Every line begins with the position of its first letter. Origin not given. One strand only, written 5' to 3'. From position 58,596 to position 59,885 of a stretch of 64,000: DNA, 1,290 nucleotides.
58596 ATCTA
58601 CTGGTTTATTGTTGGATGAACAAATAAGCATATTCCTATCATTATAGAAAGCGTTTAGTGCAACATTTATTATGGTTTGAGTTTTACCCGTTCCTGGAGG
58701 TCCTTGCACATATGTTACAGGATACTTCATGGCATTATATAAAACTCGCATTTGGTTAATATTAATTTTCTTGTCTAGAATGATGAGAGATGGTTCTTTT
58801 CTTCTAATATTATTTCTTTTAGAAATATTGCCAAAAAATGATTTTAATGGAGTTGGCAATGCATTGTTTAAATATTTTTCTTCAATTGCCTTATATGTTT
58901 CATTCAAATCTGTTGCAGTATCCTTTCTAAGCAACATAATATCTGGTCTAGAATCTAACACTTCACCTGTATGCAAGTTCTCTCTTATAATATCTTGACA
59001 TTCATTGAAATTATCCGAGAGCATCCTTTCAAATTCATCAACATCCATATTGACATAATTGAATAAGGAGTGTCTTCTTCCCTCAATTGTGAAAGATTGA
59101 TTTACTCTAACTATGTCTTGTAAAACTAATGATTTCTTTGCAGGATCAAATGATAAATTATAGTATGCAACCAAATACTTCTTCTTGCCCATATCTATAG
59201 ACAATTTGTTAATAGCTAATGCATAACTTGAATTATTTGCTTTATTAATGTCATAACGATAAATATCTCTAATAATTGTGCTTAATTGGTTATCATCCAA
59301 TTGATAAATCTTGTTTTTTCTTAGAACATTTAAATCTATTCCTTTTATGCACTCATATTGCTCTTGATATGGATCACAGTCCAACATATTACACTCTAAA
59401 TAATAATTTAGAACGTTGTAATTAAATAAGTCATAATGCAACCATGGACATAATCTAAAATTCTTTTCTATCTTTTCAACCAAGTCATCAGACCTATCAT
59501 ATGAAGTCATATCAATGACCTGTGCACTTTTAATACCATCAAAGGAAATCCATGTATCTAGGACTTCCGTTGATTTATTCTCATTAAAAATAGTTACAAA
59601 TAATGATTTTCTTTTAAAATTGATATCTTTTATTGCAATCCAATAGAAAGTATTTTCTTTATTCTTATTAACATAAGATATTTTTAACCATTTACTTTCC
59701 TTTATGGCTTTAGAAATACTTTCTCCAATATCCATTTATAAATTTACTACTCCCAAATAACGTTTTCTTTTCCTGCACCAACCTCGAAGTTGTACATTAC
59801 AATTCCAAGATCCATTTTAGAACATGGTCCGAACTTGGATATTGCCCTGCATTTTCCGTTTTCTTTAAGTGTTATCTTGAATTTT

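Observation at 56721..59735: Orphan 1004-aa sensor-like / SF1B helicase / DUF2726-type nuclease protein: candidate single-gene nucleic-acid surveillance or defence module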

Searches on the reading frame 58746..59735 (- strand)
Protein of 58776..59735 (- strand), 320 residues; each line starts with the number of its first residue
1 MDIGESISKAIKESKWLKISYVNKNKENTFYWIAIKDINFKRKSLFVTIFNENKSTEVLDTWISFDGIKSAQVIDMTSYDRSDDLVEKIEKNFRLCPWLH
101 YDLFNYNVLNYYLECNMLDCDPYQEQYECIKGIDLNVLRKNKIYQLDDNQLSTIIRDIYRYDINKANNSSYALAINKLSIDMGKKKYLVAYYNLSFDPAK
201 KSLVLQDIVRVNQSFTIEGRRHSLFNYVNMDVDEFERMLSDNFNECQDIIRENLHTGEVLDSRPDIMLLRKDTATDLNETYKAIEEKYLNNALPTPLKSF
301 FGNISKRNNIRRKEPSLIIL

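Call 18: search_protein_families(library=pfam, proteins=[window:58776-59735:-], max_evalue=10)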
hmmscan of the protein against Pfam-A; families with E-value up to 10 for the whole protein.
window:58776-59735:- (320 aa): 2 families
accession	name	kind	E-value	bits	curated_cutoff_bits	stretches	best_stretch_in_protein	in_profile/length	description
PF09380.16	FERM_C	-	0.0016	19.3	23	1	21-57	19-58/93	FERM C-terminal PH-like domain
PF20076.4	DUF6472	-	4.2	8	27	1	228-246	23-41/57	Domain of unknown function (DUF6472)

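Call 19: search_protein_families(library=phrogs, proteins=[window:58776-59735:-], max_evalue=1)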
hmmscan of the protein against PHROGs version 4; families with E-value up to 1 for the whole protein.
window:58776-59735:- (320 aa): 4 families
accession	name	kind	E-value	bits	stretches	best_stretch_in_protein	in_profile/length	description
phrog_12243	-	unknown function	0.037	15.2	0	138-174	14-50/59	-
phrog_38514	-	unknown function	0.049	14.3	1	23-118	238-335/348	-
phrog_16186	-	unknown function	0.28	12.2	1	96-121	9-35/50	-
phrog_4604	-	unknown function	0.3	12.3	0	204-240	106-141/159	-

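Call 20: find_homologous_proteins(query=window:58776-59735:-, max_evalue=0.001)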
Query window:58776-59735:- (320 aa): 13 proteins with E <= 0.001 among 905 candidates.
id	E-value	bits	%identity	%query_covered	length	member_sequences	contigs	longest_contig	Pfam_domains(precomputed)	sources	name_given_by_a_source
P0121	1.2e-124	434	62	100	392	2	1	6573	PF13086.13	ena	-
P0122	8.4e-122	424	59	100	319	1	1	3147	-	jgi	jgi:hypothetical protein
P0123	2.1e-112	394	59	100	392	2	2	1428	PF13086.13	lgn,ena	-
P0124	2.0e-111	390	58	100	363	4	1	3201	-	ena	-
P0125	2.7e-110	387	59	94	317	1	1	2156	-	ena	-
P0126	8.5e-109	382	55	100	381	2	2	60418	PF13086.13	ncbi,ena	-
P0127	2.1e-107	377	56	99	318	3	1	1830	-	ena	-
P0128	3.3e-104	367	55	100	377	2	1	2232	PF13086.13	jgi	-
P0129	9.5e-89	316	50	100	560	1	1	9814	PF13086.13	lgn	-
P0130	2.4e-84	301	47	100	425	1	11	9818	PF13086.13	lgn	-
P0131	2.3e-57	213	44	82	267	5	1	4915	-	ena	-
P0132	1.2e-36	145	66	32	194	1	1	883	PF13086.13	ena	-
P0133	5.0e-20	90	53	28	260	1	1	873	PF13086.13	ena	-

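Call 29: predict_structure(alignment_id=A1)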
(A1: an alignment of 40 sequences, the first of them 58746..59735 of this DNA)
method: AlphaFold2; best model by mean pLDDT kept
length: 330 residues; sequences in the alignment: 40
mean_pLDDT: 80.2   pTM: 0.78
mean pLDDT of the five models: 80.2, 79.0, 77.9, 76.2, 75.8
residues with pLDDT >= 90: 125; 70-90: 131; 50-70: 38; < 50: 36
segments of 3 or more residues with pLDDT < 50: 297-330
pLDDT, mean of each block of 10 residues (from residue 1): 87 94 93 97 96 92 96 94 89 85 61 65 68 86 93 92 80 90 85 94 91 77 80 84 89 91 87 72 72 55 40 38 35
secondary structure, 60 per line:
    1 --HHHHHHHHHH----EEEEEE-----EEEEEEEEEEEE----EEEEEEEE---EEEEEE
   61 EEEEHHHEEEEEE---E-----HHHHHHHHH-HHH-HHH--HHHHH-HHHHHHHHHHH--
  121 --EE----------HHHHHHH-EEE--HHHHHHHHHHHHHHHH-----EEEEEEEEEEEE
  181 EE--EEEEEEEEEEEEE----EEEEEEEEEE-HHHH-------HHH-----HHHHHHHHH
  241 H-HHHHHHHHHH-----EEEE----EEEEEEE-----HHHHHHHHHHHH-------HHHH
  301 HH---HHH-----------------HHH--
elements in order: H3-12 E17-22 E28-39 E44-51 E55-64 E68-73 H83-91 H102-106 H108-118 H135-141 E143-145 H148-163 E169-182 E185-197 E202-211 H213-216 H232-241 H243-252 E258-261 E266-272 H278-289 H297-302

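Call 33: fold_search(model_id=the predicted structure, library=pdb)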
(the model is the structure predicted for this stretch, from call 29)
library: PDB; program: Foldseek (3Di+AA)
matches with E <= 10: 861; with E <= 0.001: 0
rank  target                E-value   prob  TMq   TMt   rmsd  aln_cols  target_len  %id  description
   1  7qfz_C                2.8e-03  1.00  0.19  0.21   5.5        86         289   16  BrxR, a WYL-domain containing transcriptional regulator (released 2022-05-18)
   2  7qfz_B                3.8e-03  1.00  0.18  0.21   5.3        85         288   18  BrxR, a WYL-domain containing transcriptional regulator (released 2022-05-18)
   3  7qfz_G                4.8e-03  1.00  0.19  0.21   5.5        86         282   16  BrxR, a WYL-domain containing transcriptional regulator (released 2022-05-18)
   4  7qfz_E                6.0e-03  1.00  0.19  0.21   5.5        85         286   15  BrxR, a WYL-domain containing transcriptional regulator (released 2022-05-18)
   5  7qfz_D                6.0e-03  1.00  0.18  0.21   5.5        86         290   16  BrxR, a WYL-domain containing transcriptional regulator (released 2022-05-18)
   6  7qfz_A                7.1e-03  1.00  0.18  0.21   5.5        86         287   16  BrxR, a WYL-domain containing transcriptional regulator (released 2022-05-18)
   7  6sj9_B                7.6e-03  1.00  0.21  0.11   5.0        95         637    7  Proteasome accessory factor B/C (PafBC) of Arthrobacter aurescens (released 2019-10-16)
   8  7qfz_H                8.0e-03  1.00  0.18  0.22   5.3        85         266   18  BrxR, a WYL-domain containing transcriptional regulator (released 2022-05-18)
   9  7tb5                  8.0e-03  0.97  0.20  0.24  18.8       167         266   14  Structure of P. aeruginosa PA17 CapW (released 2022-01-19)
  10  7t8k_A                9.0e-03  1.00  0.20  0.22   3.3        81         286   14  BrxR from Acinetobacter BREX type I phage restriction system bound to DNA (released 2022-05-18)
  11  9c5g_B                1.1e-02  0.82  0.18  0.20  15.9       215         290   12  Structure of R. leguminosarum CapW bound to single-stranded DNA (released 2024-10-30)
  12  9e5c_6e               1.3e-02  0.72  0.14  0.02  22.6       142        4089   10  Cryo-EM structure of 96 nm repeat of microtubule doublet from T. brucei flagellum (released 2025-03-12)
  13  7t8l_B                1.4e-02  1.00  0.19  0.23   3.2        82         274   13  BrxR from Acinetobacter BREX type I phage restriction system (released 2022-05-18)
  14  7t8k_B                1.7e-02  1.00  0.20  0.23   3.3        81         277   14  BrxR from Acinetobacter BREX type I phage restriction system bound to DNA (released 2022-05-18)
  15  7t8l_A                1.7e-02  1.00  0.20  0.23   3.3        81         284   14  BrxR from Acinetobacter BREX type I phage restriction system (released 2022-05-18)
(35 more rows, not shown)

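Call 35: search_protein_representatives(alignment_id=A3)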
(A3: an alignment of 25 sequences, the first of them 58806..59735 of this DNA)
Query: 25 sequences, 310 profile positions. Proteins with E-value up to 0.001 (for the whole library): 469; up to 1e-10: 299; up to 1e-30: 157. The best 150 are listed.
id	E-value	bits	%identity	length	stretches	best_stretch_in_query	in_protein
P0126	5.9e-143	492.4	-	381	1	1-310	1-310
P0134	7.8e-124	429.6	-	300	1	1-299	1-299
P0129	1.6e-122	425.3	-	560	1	1-310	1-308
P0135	2.0e-113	395.4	-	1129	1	3-309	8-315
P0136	7.4e-105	367.3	-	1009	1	3-308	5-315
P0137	1.0e-103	363.5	-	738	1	2-306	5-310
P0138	9.1e-103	360.4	-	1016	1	2-309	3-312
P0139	1.6e-94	333.4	-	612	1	2-309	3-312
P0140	5.5e-93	328.3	-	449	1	3-305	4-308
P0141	2.0e-90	319.9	-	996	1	2-306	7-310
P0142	1.4e-88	313.8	-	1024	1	2-307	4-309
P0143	2.6e-88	313.0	-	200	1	1-200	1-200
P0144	3.0e-88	312.7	-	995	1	3-309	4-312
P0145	3.3e-88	312.6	-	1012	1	2-307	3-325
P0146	1.5e-87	310.4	-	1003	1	2-309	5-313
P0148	2.6e-84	299.8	-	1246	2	3-307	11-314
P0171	7.3e-69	249.1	-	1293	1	2-304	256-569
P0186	1.0e-62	228.9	-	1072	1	3-308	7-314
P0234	5.3e-47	177.3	-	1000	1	2-307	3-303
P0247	1.5e-42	162.6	-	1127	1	4-307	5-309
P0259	2.6e-39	152.0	-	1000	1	5-309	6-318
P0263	2.2e-38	148.9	-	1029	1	8-304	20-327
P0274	1.4e-33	133.2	-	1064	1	4-306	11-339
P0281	2.6e-32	129.0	-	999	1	2-303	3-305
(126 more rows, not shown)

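Call 56: search_solved_structures(query=A3, max_evalue=10, show_alignments=3)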
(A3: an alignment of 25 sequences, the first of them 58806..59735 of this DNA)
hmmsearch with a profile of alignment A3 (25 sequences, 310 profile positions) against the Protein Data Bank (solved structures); distinct sequences matched with E-value up to 10: 5.
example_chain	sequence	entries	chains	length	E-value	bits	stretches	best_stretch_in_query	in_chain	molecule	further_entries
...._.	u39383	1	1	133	0.39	13.4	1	176-219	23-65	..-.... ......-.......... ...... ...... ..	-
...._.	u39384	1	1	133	0.43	13.3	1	176-219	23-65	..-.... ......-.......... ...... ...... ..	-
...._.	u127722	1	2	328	0.5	13.1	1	234-291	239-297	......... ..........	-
7opt_A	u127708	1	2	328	0.55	12.9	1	234-291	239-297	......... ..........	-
4cn0_A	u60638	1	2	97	0.76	12.5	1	46-93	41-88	PROTEIN AHNAK2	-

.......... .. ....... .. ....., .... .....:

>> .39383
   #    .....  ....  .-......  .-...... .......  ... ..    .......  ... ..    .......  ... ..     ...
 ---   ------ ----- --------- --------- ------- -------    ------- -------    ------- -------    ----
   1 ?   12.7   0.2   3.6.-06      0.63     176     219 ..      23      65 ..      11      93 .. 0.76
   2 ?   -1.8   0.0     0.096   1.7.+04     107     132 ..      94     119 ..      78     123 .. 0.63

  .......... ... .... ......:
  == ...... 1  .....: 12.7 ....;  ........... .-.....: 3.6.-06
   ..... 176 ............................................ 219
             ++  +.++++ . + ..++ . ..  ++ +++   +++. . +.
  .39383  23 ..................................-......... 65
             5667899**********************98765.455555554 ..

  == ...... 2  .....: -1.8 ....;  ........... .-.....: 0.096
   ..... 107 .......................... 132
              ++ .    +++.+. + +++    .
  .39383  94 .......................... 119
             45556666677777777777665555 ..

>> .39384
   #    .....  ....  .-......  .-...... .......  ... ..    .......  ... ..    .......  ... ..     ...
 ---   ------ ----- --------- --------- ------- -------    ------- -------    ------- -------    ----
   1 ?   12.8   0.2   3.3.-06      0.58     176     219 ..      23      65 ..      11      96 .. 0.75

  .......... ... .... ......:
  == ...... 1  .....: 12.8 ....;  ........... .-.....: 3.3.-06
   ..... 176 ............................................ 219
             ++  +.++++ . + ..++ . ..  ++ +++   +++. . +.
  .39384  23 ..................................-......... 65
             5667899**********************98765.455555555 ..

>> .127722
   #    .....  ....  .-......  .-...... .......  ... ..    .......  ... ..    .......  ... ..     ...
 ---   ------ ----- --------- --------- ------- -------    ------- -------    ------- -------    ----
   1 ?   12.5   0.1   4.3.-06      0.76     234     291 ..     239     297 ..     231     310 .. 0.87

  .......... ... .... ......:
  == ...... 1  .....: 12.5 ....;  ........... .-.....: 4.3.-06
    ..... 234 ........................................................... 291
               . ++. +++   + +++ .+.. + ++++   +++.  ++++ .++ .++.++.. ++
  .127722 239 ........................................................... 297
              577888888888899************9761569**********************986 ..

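Call 63: list_cluster_members(proteins=[P0136, P0141, P0148, P0171, P0186, P0247, P0263, P0274, P0281, P0103])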
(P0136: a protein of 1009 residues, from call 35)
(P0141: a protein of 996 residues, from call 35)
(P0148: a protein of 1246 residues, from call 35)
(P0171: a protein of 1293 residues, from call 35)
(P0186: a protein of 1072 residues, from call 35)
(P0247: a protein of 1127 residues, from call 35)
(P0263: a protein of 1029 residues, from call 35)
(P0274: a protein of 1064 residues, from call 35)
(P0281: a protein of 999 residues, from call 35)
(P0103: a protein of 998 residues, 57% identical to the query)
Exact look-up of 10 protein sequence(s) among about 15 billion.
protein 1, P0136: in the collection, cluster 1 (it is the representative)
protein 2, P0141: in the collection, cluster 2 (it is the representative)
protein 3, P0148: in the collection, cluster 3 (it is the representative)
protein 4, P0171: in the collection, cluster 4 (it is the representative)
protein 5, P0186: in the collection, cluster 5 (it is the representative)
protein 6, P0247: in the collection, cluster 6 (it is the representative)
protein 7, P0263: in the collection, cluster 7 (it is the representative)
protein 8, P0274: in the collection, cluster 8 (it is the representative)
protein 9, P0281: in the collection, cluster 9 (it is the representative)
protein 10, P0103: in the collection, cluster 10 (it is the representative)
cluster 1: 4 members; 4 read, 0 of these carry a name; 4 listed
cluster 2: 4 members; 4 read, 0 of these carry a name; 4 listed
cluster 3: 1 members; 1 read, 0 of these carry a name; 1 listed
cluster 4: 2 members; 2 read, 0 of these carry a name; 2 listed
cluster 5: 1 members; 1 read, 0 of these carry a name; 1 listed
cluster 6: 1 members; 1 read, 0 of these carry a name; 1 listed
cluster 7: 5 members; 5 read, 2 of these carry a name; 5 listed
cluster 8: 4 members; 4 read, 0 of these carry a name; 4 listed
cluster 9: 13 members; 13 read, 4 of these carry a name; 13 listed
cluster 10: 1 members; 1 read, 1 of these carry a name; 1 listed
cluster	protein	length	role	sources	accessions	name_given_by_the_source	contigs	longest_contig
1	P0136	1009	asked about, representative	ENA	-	-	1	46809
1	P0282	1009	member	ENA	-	-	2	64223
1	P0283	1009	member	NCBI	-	-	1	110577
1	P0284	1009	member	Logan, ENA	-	-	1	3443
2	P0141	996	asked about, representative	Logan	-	-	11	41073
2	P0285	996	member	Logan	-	-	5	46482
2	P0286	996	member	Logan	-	-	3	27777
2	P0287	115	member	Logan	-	-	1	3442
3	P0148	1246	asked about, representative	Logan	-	-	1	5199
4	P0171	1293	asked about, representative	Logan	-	-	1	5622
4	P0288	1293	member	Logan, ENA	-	-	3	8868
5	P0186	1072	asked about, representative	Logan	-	-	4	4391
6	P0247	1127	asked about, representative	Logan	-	-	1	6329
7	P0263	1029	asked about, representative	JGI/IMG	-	-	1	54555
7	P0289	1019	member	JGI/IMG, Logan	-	hypothetical protein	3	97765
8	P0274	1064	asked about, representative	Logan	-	-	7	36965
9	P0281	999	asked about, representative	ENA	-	-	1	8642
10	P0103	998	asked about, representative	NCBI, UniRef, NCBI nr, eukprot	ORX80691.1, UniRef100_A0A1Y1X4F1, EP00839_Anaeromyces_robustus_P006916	putative DNA helicase [Anaeromyces robustus] | Putative DNA helicase n=1 Tax=Anaeromyces robustus TaxID=1754192 RepID=A0A1Y1X4F1_9FUNG | ORX80691.1 putative DNA helicase [Anaeromyces robustus]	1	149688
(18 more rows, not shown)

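Call 64: search_protein_families(library=padloc, alignment_id=A3, max_evalue=1)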
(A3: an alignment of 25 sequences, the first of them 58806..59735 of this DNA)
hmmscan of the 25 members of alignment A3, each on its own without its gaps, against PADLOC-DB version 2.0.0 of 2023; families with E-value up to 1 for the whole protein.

A. member 1, window:58806-59735:- (310 aa): 0 families

B. families by the number of members that match (of 25 scanned): 3 families
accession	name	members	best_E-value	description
PDLC01457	WYL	3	0.0032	"CAS-I,CAS-II,CAS-III,CAS-IV,CAS-V,CAS-VI; associated_signaling"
PDLC03815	RTasDUF1848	1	0.0027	DRT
PDLC00348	PtuB1|PtuB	1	0.0037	Unknown function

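Call 68: fold_search(model_id=the predicted structure, library=viral)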
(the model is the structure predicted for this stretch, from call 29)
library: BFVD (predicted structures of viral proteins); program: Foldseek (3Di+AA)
matches with E <= 10: 1136; with E <= 0.001: 0
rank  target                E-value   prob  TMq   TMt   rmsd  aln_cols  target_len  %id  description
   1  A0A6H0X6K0            1.1e-03  0.57  0.14  0.18  24.0       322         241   11  Uncharacterized protein [Aeromonas phage PS]
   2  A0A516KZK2            3.7e-03  0.99  0.16  0.41  12.9       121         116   20  (no name in the UniProt tables at hand)
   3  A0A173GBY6            5.6e-03  1.00  0.17  0.53  10.0        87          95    8  Uncharacterized protein [Bacillus phage SalinJah]
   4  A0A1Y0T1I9            1.1e-02  0.35  0.18  0.21  22.2       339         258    9  Uncharacterized protein [Pseudomonas phage Noxifer]
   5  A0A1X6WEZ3            1.2e-02  0.97  0.14  0.44  10.2        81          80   18  (no name in the UniProt tables at hand)
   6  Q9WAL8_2              1.2e-02  0.13  0.15  0.07  16.0       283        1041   10  RNA1 polyprotein [Satsuma dwarf virus (isolate Satsuma mandarin/Japan/S-58/1977)]
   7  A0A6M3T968            1.8e-02  0.99  0.16  0.42   9.4        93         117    9  (no name in the UniProt tables at hand)
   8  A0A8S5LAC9            2.1e-02  0.93  0.17  0.33  15.8       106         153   12  Uncharacterized protein [Myoviridae sp. ctPuP5]
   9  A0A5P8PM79            2.6e-02  1.00  0.17  0.61   3.3        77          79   13  Uncharacterized protein [Stenotrophomonas phage Moby]
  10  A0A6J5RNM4            2.6e-02  1.00  0.18  0.55   3.2        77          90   16  WYL domain containing protein [uncultured Caudovirales phage]
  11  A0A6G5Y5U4            2.8e-02  0.92  0.14  0.43  12.6        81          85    9  (no name in the UniProt tables at hand)
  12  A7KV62                3.0e-02  1.00  0.18  0.36   2.6        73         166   14  (no name in the UniProt tables at hand)
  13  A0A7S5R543            3.0e-02  0.94  0.14  0.47  10.0        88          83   19  WYL domain-containing protein [Rhizobium phage RHph_TM30]
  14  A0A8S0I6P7            3.0e-02  0.94  0.14  0.42   6.3        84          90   13  (no name in the UniProt tables at hand)
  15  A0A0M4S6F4            3.1e-02  0.85  0.14  0.34   7.3        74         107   12  Uncharacterized protein [Streptococcus phage A25]
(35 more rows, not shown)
